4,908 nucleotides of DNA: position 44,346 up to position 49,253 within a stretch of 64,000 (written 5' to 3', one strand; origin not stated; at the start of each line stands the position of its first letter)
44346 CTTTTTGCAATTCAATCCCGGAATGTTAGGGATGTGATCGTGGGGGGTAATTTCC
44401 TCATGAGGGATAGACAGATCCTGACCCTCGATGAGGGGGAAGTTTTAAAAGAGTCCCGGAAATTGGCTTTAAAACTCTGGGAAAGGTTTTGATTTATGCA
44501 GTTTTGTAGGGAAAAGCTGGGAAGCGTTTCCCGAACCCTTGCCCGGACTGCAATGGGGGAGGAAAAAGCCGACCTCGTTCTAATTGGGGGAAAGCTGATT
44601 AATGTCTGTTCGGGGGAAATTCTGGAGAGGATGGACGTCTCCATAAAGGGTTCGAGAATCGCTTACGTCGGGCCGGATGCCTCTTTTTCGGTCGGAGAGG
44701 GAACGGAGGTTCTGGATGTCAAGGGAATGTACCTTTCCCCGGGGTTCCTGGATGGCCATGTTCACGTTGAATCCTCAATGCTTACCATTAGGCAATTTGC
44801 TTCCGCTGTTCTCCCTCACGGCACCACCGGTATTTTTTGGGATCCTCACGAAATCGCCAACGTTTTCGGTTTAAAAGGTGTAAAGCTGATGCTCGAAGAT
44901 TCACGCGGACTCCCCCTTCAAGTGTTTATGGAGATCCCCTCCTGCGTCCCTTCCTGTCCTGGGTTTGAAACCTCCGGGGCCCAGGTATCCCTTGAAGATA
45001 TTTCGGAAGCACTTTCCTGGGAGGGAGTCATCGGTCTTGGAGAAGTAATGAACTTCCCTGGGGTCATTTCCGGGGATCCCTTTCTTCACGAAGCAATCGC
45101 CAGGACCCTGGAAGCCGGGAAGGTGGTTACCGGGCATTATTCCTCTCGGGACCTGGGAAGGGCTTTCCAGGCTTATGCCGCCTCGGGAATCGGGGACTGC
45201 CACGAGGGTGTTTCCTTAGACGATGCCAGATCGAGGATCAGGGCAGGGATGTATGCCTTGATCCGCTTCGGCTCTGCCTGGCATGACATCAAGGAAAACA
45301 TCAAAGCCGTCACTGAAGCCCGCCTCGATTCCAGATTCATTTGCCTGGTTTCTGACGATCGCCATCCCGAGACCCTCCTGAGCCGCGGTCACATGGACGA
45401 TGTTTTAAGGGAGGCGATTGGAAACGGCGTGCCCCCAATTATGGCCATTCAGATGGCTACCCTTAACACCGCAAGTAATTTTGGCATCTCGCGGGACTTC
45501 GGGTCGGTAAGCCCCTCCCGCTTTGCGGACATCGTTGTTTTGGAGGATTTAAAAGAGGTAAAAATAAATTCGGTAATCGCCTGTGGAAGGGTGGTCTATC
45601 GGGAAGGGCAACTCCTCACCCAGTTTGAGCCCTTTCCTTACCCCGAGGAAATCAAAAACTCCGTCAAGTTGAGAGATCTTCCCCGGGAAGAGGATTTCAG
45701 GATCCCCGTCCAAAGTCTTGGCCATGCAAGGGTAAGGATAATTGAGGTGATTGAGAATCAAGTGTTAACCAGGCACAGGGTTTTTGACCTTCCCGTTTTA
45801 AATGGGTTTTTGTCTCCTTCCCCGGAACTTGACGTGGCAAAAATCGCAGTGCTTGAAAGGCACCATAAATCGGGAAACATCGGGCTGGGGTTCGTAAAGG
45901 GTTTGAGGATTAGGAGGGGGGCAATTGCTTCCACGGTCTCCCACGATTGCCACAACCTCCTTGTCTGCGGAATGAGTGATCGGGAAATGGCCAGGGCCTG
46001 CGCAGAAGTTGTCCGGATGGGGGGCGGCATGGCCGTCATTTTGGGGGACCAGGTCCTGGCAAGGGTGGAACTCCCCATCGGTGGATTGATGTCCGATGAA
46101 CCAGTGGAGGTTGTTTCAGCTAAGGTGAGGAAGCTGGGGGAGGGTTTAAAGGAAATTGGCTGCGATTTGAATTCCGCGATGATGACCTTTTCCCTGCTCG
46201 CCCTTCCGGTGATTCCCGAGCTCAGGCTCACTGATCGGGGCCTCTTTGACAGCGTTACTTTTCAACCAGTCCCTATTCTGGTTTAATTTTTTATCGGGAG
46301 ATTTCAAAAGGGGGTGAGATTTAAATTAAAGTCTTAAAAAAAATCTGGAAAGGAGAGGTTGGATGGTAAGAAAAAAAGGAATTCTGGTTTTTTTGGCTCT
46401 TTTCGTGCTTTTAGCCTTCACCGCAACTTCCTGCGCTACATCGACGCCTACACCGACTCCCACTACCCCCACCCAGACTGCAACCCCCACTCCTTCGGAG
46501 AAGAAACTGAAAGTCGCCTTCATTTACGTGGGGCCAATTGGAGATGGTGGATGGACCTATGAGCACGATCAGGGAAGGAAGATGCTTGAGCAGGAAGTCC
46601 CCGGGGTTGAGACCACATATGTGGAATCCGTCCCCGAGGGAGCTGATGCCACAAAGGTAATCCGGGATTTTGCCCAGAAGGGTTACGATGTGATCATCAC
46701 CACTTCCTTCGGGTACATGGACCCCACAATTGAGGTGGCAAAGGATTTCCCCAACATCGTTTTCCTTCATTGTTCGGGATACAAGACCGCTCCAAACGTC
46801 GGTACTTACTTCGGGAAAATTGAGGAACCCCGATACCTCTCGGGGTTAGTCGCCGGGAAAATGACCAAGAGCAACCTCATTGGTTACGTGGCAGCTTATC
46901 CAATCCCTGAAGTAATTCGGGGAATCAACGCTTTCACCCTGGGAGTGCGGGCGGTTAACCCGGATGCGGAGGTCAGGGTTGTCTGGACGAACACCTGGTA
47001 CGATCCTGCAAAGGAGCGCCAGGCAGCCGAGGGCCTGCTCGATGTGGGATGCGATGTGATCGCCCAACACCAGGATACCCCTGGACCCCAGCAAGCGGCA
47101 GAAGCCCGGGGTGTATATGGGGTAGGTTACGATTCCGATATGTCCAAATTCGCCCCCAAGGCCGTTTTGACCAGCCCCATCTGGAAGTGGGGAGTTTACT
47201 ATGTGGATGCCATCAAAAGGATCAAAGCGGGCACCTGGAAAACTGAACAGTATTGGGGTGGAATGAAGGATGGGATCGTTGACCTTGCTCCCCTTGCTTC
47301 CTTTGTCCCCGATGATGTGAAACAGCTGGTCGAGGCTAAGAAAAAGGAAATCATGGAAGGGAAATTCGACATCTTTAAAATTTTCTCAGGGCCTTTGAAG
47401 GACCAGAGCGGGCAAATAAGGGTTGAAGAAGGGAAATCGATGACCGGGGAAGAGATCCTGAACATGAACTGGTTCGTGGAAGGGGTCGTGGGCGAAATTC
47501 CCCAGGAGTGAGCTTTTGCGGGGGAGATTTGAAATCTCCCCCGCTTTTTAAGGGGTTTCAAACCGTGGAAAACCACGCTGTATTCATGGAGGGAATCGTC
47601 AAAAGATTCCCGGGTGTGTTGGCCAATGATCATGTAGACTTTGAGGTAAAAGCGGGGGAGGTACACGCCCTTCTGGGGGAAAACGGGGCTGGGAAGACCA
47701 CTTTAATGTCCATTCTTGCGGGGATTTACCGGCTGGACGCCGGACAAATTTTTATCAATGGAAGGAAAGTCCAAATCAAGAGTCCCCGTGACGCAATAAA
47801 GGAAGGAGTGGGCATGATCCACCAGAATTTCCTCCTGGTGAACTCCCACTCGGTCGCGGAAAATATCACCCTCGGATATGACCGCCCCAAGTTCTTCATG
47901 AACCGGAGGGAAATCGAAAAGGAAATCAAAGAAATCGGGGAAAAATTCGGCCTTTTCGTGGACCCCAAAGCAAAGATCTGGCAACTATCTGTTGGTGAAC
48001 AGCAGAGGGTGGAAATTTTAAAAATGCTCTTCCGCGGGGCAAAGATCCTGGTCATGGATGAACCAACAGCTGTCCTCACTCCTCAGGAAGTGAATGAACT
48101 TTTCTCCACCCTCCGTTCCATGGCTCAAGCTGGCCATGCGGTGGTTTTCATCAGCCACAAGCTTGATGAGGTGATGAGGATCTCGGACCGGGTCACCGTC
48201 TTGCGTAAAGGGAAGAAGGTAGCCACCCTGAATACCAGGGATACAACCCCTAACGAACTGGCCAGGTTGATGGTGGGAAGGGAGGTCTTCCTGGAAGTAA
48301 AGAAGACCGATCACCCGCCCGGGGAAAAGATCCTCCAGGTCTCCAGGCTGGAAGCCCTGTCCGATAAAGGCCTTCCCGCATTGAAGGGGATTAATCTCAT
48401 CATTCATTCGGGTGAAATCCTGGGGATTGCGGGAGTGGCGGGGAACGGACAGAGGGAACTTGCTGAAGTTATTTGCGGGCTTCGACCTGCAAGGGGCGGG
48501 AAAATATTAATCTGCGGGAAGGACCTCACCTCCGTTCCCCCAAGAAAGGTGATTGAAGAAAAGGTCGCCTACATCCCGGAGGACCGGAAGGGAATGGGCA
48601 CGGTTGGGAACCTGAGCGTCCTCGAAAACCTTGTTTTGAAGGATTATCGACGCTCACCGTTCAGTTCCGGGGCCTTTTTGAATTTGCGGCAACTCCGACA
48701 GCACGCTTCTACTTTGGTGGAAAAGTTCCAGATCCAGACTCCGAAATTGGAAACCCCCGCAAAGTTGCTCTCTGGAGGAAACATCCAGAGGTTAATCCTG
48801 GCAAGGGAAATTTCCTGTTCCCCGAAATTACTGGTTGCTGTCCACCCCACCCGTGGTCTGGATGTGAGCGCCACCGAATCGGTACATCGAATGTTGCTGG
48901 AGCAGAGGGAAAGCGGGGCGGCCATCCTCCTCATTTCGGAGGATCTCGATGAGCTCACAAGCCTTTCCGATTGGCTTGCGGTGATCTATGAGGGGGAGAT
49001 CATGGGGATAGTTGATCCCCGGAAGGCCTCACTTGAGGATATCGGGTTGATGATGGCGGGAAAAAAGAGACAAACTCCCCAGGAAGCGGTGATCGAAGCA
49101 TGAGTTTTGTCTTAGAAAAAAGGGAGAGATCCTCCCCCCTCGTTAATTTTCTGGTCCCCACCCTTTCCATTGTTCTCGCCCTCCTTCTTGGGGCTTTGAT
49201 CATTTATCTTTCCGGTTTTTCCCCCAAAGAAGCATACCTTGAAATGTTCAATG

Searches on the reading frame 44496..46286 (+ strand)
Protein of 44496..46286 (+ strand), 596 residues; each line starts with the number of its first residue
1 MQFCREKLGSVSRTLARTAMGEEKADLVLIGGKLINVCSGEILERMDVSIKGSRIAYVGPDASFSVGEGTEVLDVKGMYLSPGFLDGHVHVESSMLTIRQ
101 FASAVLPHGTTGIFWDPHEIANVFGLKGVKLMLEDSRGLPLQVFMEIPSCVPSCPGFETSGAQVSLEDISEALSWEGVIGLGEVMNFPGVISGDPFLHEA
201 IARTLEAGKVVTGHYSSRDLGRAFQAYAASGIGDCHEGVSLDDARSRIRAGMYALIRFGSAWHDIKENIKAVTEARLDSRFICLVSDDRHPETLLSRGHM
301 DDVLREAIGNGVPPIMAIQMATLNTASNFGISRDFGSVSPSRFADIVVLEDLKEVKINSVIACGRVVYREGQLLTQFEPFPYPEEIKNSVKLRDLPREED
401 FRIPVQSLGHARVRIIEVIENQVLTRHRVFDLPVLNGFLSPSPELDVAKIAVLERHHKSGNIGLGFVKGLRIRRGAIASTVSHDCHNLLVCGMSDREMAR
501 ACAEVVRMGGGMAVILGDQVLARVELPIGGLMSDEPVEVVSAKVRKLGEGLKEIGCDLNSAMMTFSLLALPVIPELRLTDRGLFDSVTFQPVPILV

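Call 58: search_protein_families(library=pfam, proteins=[window:44496-46286:+], max_evalue=0.00001)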
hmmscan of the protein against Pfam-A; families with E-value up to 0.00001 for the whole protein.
window:44496-46286:+ (596 aa): 2 families
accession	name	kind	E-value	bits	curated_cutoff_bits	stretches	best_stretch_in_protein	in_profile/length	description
PF13382.11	Adenine_deam_C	-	1.9e-62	210.1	27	1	422-589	1-168/169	Adenine deaminase C-terminal domain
PF01979.26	Amidohydro_1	-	7e-27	95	25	1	79-367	1-345/345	Amidohydrolase family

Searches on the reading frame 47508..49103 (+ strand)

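Call 58: search_protein_families(library=pfam, proteins=[window:47508-49103:+], max_evalue=0.00001)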
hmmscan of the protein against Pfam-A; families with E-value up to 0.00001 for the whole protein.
window:47508-49103:+ (531 aa): 2 families
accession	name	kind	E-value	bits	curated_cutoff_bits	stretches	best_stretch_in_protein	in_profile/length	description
PF00005.33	ABC_tran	-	1.4e-49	168.6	25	2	42-188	3-137/137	ABC transporter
PF13304.12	AAA_21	-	9.1e-07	29.7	27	0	52-95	1-44/304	AAA domain, putative AbiEii toxin, Type IV TA system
